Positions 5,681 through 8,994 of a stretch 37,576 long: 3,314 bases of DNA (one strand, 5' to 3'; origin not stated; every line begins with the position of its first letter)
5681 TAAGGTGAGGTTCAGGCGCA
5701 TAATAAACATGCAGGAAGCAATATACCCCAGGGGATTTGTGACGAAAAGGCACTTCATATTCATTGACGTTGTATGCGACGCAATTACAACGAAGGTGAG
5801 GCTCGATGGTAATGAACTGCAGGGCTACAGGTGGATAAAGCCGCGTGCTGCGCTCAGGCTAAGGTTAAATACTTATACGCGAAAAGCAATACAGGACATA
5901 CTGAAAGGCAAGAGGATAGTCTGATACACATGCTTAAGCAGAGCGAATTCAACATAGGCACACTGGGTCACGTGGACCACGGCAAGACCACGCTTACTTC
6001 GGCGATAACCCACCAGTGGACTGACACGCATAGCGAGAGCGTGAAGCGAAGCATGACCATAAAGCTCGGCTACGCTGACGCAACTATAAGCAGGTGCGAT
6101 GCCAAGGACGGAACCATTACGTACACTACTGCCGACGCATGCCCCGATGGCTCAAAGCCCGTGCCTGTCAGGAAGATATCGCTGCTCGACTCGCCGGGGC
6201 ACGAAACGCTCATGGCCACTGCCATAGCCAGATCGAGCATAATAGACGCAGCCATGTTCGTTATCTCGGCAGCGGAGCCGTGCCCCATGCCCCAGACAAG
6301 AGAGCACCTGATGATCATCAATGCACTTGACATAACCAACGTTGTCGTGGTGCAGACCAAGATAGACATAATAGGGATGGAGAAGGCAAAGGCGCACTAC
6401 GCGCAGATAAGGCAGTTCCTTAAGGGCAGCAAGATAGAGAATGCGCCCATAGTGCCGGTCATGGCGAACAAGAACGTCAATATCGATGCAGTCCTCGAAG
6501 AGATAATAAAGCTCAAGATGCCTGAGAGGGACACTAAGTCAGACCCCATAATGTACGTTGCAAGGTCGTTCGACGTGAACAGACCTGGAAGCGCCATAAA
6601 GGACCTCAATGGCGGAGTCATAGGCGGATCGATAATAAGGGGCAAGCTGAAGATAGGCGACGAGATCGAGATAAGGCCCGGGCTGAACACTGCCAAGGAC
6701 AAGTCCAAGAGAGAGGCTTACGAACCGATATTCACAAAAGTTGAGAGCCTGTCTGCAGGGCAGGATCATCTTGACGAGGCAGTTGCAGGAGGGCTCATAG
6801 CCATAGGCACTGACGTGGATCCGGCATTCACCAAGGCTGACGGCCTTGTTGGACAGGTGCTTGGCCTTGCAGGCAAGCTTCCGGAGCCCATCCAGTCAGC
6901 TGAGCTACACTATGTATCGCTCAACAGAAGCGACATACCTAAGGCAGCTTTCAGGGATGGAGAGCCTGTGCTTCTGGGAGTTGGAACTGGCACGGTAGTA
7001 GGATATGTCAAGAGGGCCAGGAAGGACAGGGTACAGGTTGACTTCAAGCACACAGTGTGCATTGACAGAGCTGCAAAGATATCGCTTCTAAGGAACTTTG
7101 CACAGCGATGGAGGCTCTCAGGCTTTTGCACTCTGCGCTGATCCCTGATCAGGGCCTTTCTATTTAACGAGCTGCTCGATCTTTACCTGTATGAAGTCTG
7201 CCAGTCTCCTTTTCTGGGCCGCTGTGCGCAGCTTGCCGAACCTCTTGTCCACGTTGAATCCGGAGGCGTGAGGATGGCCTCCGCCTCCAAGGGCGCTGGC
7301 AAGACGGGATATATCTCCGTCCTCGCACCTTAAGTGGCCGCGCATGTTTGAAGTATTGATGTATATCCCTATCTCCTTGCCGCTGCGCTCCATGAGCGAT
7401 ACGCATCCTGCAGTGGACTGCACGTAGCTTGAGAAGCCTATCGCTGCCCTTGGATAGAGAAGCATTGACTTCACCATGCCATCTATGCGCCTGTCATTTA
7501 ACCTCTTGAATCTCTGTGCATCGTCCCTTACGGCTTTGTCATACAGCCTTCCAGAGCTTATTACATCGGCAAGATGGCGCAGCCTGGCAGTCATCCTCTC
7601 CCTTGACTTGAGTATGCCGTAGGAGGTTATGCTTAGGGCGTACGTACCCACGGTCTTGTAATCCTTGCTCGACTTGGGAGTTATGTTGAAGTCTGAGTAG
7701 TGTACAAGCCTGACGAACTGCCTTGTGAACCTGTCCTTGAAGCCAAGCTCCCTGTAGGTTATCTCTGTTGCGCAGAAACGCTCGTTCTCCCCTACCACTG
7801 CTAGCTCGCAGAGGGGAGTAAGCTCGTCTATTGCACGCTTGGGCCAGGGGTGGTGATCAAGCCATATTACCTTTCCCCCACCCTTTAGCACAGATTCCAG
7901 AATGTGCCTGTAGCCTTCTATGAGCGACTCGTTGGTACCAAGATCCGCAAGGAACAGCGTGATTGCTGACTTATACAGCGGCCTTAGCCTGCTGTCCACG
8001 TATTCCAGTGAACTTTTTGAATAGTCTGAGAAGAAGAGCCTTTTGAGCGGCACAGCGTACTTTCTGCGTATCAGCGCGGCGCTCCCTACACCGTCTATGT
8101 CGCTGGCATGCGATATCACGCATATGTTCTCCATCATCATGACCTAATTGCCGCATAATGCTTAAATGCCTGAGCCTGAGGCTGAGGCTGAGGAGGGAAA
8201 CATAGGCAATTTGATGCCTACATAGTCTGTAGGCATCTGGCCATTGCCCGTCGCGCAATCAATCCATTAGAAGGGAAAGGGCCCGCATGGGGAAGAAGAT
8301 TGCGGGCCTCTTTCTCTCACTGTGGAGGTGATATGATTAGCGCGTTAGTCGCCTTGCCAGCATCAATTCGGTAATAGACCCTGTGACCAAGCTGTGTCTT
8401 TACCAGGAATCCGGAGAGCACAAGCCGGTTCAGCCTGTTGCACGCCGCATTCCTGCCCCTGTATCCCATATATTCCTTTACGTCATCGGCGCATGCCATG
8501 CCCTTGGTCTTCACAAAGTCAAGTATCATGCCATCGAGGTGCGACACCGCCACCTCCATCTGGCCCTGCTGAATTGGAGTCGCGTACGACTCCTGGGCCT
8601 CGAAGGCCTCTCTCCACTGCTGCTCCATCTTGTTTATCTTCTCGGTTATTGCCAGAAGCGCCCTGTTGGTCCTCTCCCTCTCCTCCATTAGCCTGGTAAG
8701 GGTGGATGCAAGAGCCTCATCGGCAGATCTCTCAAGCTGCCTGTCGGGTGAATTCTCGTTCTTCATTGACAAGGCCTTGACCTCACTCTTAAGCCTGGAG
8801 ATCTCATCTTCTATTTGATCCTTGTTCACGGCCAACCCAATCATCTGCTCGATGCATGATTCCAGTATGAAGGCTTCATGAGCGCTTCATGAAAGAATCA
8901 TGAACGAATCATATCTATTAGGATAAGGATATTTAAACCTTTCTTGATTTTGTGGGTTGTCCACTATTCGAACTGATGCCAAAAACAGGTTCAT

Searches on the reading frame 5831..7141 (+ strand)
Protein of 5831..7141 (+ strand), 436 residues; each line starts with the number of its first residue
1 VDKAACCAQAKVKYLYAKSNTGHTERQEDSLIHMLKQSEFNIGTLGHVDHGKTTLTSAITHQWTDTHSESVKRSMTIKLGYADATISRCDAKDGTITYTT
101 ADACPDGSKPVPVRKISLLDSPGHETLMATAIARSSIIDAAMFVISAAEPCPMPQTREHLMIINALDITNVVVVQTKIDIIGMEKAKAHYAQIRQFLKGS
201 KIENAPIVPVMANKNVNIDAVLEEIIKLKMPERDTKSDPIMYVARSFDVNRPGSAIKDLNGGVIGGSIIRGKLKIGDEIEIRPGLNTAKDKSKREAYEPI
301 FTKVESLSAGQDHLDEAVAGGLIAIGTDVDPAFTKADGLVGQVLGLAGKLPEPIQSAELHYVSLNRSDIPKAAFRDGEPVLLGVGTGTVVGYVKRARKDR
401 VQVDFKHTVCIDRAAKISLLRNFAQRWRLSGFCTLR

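Call 6: search_protein_families(library=pfam, proteins=[window:5831-7141:+], max_evalue=0.01)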
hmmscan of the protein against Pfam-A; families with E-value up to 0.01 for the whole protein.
window:5831-7141:+ (436 aa): 4 families
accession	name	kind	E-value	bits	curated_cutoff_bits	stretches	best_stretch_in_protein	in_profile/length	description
PF00009.33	GTP_EFTU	-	1.8e-27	96.6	26.5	1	40-228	4-185/188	Elongation factor Tu GTP binding domain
PF09173.17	eIF2_C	-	1.8e-13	51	22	1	372-434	23-85/86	Initiation factor eIF2 gamma, C terminal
PF03144.31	GTP_EFTU_D2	-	5.6e-09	36.7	30.3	1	261-329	1-60/73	Elongation factor Tu domain 2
PF01926.29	MMR_HSR1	-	0.0034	17.9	21.9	0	42-162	2-99/113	50S ribosome-binding GTPase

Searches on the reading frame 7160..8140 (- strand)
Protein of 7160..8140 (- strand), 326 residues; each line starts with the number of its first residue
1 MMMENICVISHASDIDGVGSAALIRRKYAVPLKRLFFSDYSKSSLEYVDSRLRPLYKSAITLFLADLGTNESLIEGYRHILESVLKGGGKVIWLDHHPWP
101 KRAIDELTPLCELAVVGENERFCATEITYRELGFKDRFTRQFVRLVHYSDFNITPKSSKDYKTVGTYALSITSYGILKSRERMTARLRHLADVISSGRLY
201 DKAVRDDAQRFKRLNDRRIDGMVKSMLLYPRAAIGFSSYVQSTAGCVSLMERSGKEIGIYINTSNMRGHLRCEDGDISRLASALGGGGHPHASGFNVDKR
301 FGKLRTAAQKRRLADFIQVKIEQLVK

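Call 6: search_protein_families(library=pfam, proteins=[window:7160-8140:-], max_evalue=0.01)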
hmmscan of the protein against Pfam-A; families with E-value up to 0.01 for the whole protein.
window:7160-8140:- (326 aa): 2 families
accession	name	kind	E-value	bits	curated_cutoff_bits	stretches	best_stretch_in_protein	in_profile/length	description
PF01368.27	DHH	-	4.6e-05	24.1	28.1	1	5-129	1-99/125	DHH family, N-terminal domain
PF02272.25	DHHA1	-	0.0024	18.7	25.9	1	249-307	25-86/102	DHHA1 domain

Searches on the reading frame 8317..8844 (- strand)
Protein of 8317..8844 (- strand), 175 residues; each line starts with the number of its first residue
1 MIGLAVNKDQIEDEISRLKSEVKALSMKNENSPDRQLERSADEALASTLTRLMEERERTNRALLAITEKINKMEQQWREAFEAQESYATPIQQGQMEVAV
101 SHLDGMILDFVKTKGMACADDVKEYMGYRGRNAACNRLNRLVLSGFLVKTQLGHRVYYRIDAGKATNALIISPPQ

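Call 7: search_protein_families(library=pfam, proteins=[window:8317-8844:-], max_evalue=0.01)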
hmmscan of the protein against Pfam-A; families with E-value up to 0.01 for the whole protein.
window:8317-8844:- (175 aa): 1 family
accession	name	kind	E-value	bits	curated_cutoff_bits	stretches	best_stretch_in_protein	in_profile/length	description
PF11262.13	Tho2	-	0.0005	19.8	23.1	1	4-79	20-97/305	Transcription factor/nuclear export subunit protein 2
